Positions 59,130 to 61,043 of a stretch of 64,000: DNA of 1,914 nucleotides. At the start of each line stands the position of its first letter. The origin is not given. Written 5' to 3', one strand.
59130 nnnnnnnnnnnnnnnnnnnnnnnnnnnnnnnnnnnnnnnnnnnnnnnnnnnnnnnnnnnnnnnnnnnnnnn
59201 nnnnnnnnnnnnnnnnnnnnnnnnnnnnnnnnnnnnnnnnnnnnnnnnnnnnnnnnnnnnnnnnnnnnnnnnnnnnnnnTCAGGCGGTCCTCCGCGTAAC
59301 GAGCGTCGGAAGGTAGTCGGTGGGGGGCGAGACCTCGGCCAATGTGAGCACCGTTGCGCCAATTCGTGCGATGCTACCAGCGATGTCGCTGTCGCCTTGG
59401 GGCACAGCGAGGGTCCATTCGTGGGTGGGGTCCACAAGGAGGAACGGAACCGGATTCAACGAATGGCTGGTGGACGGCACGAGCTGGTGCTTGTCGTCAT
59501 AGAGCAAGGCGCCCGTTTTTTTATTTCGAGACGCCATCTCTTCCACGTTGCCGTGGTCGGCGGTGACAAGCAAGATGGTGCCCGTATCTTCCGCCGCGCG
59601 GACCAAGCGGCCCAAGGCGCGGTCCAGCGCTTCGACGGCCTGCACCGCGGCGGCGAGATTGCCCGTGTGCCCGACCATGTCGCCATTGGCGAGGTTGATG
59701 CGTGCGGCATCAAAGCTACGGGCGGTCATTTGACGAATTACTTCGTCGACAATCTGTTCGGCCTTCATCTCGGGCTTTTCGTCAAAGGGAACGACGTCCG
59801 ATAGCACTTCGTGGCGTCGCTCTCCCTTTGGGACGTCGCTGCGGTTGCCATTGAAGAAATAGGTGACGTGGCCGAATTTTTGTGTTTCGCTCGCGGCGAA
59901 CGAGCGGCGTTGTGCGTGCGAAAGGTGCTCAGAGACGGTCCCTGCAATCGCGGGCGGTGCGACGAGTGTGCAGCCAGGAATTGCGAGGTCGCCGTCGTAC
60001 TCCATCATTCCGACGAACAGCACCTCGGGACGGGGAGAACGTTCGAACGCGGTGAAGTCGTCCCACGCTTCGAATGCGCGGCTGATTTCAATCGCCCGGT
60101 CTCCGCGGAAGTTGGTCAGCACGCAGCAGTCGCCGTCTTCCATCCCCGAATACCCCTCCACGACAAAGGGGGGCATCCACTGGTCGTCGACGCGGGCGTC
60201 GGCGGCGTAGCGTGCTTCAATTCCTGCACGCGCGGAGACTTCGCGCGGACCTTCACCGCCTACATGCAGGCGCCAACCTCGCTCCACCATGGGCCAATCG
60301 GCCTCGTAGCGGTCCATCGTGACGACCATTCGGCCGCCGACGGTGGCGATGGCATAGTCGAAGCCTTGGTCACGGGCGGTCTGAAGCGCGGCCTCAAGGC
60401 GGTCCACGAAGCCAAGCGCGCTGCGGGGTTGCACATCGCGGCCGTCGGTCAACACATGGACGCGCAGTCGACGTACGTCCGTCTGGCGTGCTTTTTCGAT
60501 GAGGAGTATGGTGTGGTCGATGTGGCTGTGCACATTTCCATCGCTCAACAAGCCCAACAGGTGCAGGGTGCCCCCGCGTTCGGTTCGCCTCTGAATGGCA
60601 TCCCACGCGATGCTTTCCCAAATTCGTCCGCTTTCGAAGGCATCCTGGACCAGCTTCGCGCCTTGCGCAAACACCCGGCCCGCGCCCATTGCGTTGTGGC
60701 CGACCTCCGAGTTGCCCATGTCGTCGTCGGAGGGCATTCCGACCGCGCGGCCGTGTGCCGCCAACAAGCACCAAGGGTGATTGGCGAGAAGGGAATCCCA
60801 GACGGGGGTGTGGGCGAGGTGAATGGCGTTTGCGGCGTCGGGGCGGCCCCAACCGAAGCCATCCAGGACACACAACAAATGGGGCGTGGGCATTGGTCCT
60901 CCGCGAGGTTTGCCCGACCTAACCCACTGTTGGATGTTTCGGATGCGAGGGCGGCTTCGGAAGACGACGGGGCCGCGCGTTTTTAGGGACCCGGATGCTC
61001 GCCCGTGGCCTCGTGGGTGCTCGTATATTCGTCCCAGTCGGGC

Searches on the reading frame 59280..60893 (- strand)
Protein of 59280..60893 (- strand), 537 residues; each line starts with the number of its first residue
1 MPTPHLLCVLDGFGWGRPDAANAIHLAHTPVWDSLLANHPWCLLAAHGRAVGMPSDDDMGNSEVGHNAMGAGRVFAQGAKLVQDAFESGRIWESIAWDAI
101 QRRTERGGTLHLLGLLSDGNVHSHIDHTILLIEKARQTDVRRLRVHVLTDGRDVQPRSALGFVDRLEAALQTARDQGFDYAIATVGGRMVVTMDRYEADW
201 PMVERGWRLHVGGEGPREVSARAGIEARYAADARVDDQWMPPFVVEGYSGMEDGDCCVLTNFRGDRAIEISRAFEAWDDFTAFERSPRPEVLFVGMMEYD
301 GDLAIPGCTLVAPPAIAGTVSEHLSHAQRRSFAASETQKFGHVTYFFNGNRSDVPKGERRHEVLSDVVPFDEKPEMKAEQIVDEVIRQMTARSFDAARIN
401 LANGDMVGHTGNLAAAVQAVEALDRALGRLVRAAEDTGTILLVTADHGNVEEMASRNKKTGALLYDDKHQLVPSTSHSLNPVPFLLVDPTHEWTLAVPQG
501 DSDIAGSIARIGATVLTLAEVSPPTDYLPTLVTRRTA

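Call 64: search_protein_families(library=pfam, proteins=[window:59280-60893:-], max_evalue=0.00001)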
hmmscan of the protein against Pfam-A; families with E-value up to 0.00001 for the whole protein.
window:59280-60893:- (537 aa): 2 families
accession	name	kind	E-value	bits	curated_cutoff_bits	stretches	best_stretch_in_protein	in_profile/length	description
PF01676.23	Metalloenzyme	-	5e-64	216.7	24.3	1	4-520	2-249/252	Metalloenzyme superfamily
PF06415.18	iPGM_N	-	9.5e-57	192.4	27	1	83-300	2-216/217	BPG-independent PGAM N-terminus (iPGM_N)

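Call 65: find_homologous_proteins(query=window:59280-60893:-, max_evalue=1e-50)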
Query window:59280-60893:- (537 aa): 8000 proteins with E <= 1e-50 among 8000 candidates; the best 120 are listed.
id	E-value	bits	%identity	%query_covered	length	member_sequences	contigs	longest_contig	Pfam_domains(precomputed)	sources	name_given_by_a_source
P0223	0.0e+0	1233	100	100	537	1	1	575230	PF06415.19,PF00245.26,PF01676.24,PF01663.28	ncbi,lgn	-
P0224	2.6e-247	840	72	99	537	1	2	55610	PF06415.19,PF01676.24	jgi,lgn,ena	-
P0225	1.5e-242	824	70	99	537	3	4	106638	PF06415.19,PF01676.24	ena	-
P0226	2.0e-237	807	68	99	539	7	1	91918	PF06415.19,PF01676.24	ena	-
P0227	8.4e-236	802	67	99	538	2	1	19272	PF06415.19,PF01676.24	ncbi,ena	-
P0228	1.2e-235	801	67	99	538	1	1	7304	PF06415.19,PF01676.24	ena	-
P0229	2.0e-234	797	69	99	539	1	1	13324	PF06415.19,PF01676.24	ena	-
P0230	3.8e-231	787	66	100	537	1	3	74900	PF06415.19,PF01676.24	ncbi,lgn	-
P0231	1.7e-230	784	66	99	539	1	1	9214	PF06415.19,PF01676.24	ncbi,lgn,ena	-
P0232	9.0e-225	766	67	99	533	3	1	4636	PF06415.19,PF01676.24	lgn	-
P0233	2.2e-223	761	65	99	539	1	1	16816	PF06415.19,PF01676.24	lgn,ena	-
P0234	2.3e-221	754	64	99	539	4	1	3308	PF06415.19,PF01676.24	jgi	jgi:2,3-bisphosphoglycerate-independent phosphoglycerate mutase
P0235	1.1e-201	689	61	99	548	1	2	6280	PF06415.19,PF01676.24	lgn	-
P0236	2.9e-200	685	61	99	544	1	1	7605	PF06415.19,PF01676.24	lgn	-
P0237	1.0e-199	683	63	99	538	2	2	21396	PF06415.19,PF01676.24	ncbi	-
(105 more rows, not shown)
